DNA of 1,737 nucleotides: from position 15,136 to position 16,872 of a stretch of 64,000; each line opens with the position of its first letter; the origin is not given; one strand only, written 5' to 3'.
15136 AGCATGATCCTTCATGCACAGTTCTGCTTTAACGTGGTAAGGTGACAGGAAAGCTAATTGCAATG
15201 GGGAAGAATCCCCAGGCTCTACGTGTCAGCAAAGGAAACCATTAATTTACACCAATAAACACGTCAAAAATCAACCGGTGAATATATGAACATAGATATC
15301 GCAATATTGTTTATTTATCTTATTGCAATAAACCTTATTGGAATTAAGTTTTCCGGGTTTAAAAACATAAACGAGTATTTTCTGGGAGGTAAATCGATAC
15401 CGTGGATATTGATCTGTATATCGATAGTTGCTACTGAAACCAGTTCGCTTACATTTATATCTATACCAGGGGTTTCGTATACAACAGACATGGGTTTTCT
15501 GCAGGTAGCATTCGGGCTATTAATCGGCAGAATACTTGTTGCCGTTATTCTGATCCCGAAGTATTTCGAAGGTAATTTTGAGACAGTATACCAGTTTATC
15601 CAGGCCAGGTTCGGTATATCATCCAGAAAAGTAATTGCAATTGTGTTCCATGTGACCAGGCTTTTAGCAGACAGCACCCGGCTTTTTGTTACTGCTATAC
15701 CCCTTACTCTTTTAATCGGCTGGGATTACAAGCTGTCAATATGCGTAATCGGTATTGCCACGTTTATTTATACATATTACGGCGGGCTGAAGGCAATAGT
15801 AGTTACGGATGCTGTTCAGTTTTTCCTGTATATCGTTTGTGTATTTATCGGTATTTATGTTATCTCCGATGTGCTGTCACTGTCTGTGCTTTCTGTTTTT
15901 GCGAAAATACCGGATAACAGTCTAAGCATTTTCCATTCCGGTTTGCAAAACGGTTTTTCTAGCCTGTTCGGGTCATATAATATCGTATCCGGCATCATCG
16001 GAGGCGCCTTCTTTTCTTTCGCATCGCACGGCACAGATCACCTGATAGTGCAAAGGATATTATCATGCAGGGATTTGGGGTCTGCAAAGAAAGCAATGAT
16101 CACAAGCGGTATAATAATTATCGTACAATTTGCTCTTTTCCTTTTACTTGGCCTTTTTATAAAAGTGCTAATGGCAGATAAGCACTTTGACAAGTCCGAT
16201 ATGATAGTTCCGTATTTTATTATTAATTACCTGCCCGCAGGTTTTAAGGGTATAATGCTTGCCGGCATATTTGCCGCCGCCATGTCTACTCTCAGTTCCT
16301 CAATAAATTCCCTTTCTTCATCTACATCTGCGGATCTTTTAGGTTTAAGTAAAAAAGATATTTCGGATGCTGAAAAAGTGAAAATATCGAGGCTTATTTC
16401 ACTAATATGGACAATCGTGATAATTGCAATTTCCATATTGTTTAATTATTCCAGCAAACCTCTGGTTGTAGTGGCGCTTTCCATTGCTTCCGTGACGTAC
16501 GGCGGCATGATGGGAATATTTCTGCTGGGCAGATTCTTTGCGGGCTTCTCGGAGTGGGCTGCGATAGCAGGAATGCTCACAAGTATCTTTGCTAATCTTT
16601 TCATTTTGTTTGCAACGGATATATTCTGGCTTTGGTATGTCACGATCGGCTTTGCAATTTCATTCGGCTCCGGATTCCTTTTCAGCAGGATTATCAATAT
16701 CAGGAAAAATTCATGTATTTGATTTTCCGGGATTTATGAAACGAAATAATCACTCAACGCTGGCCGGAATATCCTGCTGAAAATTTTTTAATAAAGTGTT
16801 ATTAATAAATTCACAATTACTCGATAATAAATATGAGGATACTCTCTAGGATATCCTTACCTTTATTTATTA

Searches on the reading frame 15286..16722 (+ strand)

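Call 69: search_protein_families(library=pfam, proteins=[window:15286-16722:+], max_evalue=0.00001)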
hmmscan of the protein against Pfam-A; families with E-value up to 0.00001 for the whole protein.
window:15286-16722:+ (478 aa): 1 family
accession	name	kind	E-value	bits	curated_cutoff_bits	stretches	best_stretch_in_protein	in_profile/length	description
PF00474.23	SSF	-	1.2e-39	136.8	22.8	1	31-432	1-405/406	Sodium:solute symporter family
